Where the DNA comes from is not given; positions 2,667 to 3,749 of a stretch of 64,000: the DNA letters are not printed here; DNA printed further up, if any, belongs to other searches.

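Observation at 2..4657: Candidate virion-glycosylation module: S/T-rich repeat protein + truncated UDP-sugar dehydrogenase + GT-B glycosyltransferase inside the head-tail/tail gene block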

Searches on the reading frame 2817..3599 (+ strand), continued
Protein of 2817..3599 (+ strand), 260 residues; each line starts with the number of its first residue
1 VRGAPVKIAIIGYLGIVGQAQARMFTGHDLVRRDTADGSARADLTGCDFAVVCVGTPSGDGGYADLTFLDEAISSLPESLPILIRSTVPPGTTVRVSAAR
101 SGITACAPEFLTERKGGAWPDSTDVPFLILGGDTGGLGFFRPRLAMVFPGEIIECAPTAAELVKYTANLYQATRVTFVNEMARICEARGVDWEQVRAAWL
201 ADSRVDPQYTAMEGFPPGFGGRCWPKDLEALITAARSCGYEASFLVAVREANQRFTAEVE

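Call 88: find_encoding_contigs(protein=P0330, flank=6000, max_places=2)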
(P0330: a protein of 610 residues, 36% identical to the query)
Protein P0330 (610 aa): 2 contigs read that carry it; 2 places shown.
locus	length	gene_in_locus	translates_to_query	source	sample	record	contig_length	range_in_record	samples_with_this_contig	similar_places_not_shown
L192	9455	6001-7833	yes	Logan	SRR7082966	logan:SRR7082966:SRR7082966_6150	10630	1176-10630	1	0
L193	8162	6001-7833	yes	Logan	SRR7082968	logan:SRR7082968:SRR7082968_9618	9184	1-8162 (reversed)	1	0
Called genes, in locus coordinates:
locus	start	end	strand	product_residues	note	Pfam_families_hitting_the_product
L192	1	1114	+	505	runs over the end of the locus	PF17289:Terminase_6C (weak)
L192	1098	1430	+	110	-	PF05866:RusA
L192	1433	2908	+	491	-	PF05133:SPP1_portal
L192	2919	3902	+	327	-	-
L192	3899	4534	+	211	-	PF10111:Glyco_tranf_2_2 (faint), PF02709:Glyco_transf_7C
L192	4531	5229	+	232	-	-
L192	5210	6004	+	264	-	PF00535:Glycos_transf_2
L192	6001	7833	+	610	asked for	PF03721:UDPG_MGDP_dh_N, PF00984:UDPG_MGDP_dh, PF00534:Glycos_transf_1, PF13524:Glyco_trans_1_2 (weak), PF13692:Glyco_trans_1_4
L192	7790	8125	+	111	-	-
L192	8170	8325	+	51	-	-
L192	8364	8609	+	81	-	-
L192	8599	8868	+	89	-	-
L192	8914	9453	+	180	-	?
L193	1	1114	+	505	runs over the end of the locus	PF17289:Terminase_6C (weak)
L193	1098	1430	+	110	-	PF05866:RusA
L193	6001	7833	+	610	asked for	PF03721:UDPG_MGDP_dh_N, PF00984:UDPG_MGDP_dh, PF00534:Glycos_transf_1, PF13524:Glyco_trans_1_2 (weak), PF13692:Glyco_trans_1_4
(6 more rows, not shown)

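Call 89: search_protein_families(library=ncbifam, proteins=[P0263, P0321, P0279, P0361, P0330, P0257], max_evalue=0.000001)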
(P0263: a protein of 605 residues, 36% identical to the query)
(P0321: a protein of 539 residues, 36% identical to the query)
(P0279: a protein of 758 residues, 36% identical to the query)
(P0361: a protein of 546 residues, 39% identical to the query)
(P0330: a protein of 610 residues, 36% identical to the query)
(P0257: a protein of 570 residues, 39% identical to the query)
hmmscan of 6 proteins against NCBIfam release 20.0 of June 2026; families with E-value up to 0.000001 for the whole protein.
P0263 (605 aa): 30 families (the best 25 are shown)
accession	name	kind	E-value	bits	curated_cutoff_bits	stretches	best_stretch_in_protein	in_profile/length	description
TIGR01179.1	galE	equivalog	1.7e-54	184.9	262.3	1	292-598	2-324/332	UDP-glucose 4-epimerase GalE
TIGR03026.1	NDP-sugDHase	subfamily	3.4e-46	157.8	189.8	1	42-296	62-320/413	nucleotide sugar dehydrogenase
TIGR01181.1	dTDP_gluc_dehyt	equivalog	3.1e-44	151.3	365.1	1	292-601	2-313/321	dTDP-glucose 4,6-dehydratase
TIGR04180.1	EDH_00030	hypoth_equivalog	3e-41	141.4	475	1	292-584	1-294/297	NAD-dependent 4,6-dehydratase LegB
NF007956.0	PRK10675.1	subfamily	2.4e-38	132.1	394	1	292-584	3-314/338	UDP-glucose 4-epimerase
TIGR02197.1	heptose_epim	equivalog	3e-36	125.2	274.6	1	292-600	1-314/316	ADP-glyceromanno-heptose 6-epimerase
NF011728.1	PRK15181.1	equivalog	2.2e-34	119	760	1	288-602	14-340/348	Vi polysaccharide biosynthesis UDP-N-acetylglucosaminuronic acid C-4 epimerase TviC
NF041297.1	UDPGDh_AglM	equivalog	1.4e-31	109.9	670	1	37-265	56-297/429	UDP-glucose 6-dehydrogenase AglM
NF007582.0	PRK10217.1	equivalog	1.3e-27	96.8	698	1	290-534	2-254/355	dTDP-glucose 4,6-dehydratase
NF047673.2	TeichurnBiosyTuaD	equivalog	8.8e-27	94.3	700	1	42-296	63-317/439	UDP-glucose 6-dehydrogenase TuaD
NF007490.0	PRK10084.1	subfamily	3.6e-24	85.4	649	1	292-600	3-335/361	dTDP-glucose 4,6-dehydratase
TIGR02622.1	CDP_4_6_dhtase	equivalog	3.1e-21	75.9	278.45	1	288-456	3-170/352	CDP-glucose 4,6-dehydratase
NF008360.0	PRK11150.1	equivalog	5.3e-20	71.9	452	1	292-598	2-305/310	ADP-glyceromanno-heptose 6-epimerase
NF047922.1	GDPFucSynFcl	equivalog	3.4e-18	66.1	500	1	346-601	35-303/308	GDP-L-fucose synthase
NF011631.0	PRK15057.1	equivalog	4.1e-17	62.4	757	1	55-251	73-270/388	UDP-glucose 6-dehydrogenase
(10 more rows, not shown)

P0321 (539 aa): 5 families
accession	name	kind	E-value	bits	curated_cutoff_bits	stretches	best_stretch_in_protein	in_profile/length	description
TIGR03026.1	NDP-sugDHase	subfamily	5.5e-39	134.1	189.8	1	4-284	2-298/413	nucleotide sugar dehydrogenase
NF041297.1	UDPGDh_AglM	equivalog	8.4e-25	87.6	670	1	4-284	2-302/429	UDP-glucose 6-dehydrogenase AglM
NF047673.2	TeichurnBiosyTuaD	equivalog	7e-18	65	700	1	29-282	47-293/439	UDP-glucose 6-dehydrogenase TuaD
NF011631.0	PRK15057.1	equivalog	4e-12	45.9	757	1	94-260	109-263/388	UDP-glucose 6-dehydrogenase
NF040825.1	UDPMaNacDH_Arch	equivalog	1.5e-09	37.3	750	1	4-285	2-290/418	UDP-N-acetyl-D-mannosamine dehydrogenase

P0279 (758 aa): 6 families
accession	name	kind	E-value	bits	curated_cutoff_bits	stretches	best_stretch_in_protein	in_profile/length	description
TIGR03026.1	NDP-sugDHase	subfamily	5.6e-41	140.7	189.8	1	33-250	68-295/413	nucleotide sugar dehydrogenase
NF041297.1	UDPGDh_AglM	equivalog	2.8e-30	105.6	670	1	33-268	67-319/429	UDP-glucose 6-dehydrogenase AglM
NF047673.2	TeichurnBiosyTuaD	equivalog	5.3e-24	85.2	700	1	35-250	72-292/439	UDP-glucose 6-dehydrogenase TuaD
NF011631.0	PRK15057.1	equivalog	2e-15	56.8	757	1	50-228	83-262/388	UDP-glucose 6-dehydrogenase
NF040825.1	UDPMaNacDH_Arch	equivalog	3.6e-11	42.6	750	1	20-233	55-272/418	UDP-N-acetyl-D-mannosamine dehydrogenase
NF008286.0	PRK11064.1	equivalog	2.8e-08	32.8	459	1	35-231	70-278/420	UDP-N-acetyl-D-mannosamine dehydrogenase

P0361 (546 aa): 6 families
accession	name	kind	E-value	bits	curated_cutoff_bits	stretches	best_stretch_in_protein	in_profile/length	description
TIGR03026.1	NDP-sugDHase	subfamily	3e-38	131.7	189.8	1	53-279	73-299/413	nucleotide sugar dehydrogenase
NF041297.1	UDPGDh_AglM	equivalog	5.5e-23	81.6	670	1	49-274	67-298/429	UDP-glucose 6-dehydrogenase AglM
NF047673.2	TeichurnBiosyTuaD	equivalog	1.3e-18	67.4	700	1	54-277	75-294/439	UDP-glucose 6-dehydrogenase TuaD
NF040825.1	UDPMaNacDH_Arch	equivalog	3.6e-12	45.9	750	1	59-280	78-291/418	UDP-N-acetyl-D-mannosamine dehydrogenase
NF011631.0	PRK15057.1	equivalog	7.4e-10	38.5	757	1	77-273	98-280/388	UDP-glucose 6-dehydrogenase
NF008286.0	PRK11064.1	equivalog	3e-07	29.4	459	0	146-271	176-290/420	UDP-N-acetyl-D-mannosamine dehydrogenase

P0330 (610 aa): 9 families
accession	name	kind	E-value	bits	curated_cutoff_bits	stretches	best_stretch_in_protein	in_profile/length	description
TIGR03026.1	NDP-sugDHase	subfamily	5.9e-38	130.7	189.8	1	37-264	71-299/413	nucleotide sugar dehydrogenase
NF041297.1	UDPGDh_AglM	equivalog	9.4e-26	90.7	670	1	36-264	68-303/429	UDP-glucose 6-dehydrogenase AglM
NF047673.2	TeichurnBiosyTuaD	equivalog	2.7e-22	79.5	700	1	37-263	72-295/439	UDP-glucose 6-dehydrogenase TuaD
NF011631.0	PRK15057.1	equivalog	2e-16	60.1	757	1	39-240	70-265/388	UDP-glucose 6-dehydrogenase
TIGR03088.1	stp2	hypoth_equivalog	1.9e-10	40.4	409.05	1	491-589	272-371/374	TIGR03088 family PEP-CTERM/XrtA system glycosyltransferase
NF038229.1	Glyco4_Geo_Pelo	equivalog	3.9e-08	32.7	400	1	477-592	223-337/338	GPMC system family 4 glycosyltransferase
NF047684.1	TeichurnBiosyTuaC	equivalog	4e-08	32.6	550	1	494-587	292-385/391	teichuronic acid biosynthesis protein TuaC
NF040825.1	UDPMaNacDH_Arch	equivalog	1.8e-07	30.4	750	0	35-244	68-273/418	UDP-N-acetyl-D-mannosamine dehydrogenase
NF038298.1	EPS_HpsO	equivalog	7.2e-07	28.3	575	0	504-591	301-387/388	hormogonium polysaccharide biosynthesis glycosyltransferase HpsO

P0257 (570 aa): 5 families
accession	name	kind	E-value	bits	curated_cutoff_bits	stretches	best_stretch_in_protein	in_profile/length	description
TIGR03026.1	NDP-sugDHase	subfamily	5.7e-38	130.7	189.8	1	345-560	73-295/413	nucleotide sugar dehydrogenase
NF041297.1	UDPGDh_AglM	equivalog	1.7e-30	106.3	670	1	344-560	70-299/429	UDP-glucose 6-dehydrogenase AglM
NF047673.2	TeichurnBiosyTuaD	equivalog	1.7e-20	73.6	700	1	345-560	74-292/439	UDP-glucose 6-dehydrogenase TuaD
NF011631.0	PRK15057.1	equivalog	2e-15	56.8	757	1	365-558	94-280/388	UDP-glucose 6-dehydrogenase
NF040825.1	UDPMaNacDH_Arch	equivalog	7.9e-07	28.3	750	0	459-541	193-270/418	UDP-N-acetyl-D-mannosamine dehydrogenase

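Call 95: find_encoding_contigs(protein=P0009, flank=6000, max_places=1)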
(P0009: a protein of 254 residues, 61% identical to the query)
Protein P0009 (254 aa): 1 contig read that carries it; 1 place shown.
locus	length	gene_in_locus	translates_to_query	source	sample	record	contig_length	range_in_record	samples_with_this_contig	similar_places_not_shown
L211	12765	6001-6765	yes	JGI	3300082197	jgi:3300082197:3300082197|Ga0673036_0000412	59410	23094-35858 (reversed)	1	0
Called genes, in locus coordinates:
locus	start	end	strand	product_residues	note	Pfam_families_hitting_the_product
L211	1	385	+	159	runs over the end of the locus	-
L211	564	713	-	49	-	-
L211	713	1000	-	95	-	-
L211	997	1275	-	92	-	-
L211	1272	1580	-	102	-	-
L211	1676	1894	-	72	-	-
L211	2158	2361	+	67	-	-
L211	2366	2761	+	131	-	-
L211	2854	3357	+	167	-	-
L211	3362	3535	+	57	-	-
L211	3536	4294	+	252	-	PF04724:Glyco_transf_17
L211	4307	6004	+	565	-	PF00534:Glycos_transf_1, PF13692:Glyco_trans_1_4, PF13578:Methyltransf_24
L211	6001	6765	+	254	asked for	PF03721:UDPG_MGDP_dh_N, PF00984:UDPG_MGDP_dh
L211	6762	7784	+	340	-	PF01073:3Beta_HSD (faint), PF01370:Epimerase, PF04321:RmlD_sub_bind (faint), PF07993:NAD_binding_4 (faint), PF13460:NAD_binding_10 (weak), PF16363:GDP_Man_Dehyd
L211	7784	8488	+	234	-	-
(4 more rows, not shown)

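Call 96: find_encoding_contigs(protein=P0005, flank=6000, max_places=1)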
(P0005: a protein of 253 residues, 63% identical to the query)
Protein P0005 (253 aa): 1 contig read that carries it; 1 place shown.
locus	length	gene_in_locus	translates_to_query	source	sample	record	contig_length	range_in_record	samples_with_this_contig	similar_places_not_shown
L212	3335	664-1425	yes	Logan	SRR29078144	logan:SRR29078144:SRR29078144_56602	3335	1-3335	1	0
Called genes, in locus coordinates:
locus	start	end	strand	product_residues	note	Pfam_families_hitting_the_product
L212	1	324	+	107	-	?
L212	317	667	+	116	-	PF00190:Cupin_1, PF07883:Cupin_2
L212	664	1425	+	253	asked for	PF03721:UDPG_MGDP_dh_N, PF00984:UDPG_MGDP_dh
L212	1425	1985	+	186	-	PF13578:Methyltransf_24 (faint)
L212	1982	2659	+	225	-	-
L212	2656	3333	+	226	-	?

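Call 97: find_encoding_contigs(protein=P0002, flank=6000, max_places=1)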
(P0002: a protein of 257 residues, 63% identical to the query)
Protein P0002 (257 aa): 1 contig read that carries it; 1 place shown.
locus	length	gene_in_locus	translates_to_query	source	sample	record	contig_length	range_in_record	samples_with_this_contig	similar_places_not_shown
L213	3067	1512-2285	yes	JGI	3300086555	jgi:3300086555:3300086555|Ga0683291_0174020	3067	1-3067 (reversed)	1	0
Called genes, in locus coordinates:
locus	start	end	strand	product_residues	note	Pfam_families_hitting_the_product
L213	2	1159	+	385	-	?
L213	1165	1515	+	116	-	PF00190:Cupin_1 (faint), PF07883:Cupin_2 (weak)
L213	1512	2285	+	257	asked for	PF03721:UDPG_MGDP_dh_N, PF00984:UDPG_MGDP_dh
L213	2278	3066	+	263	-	?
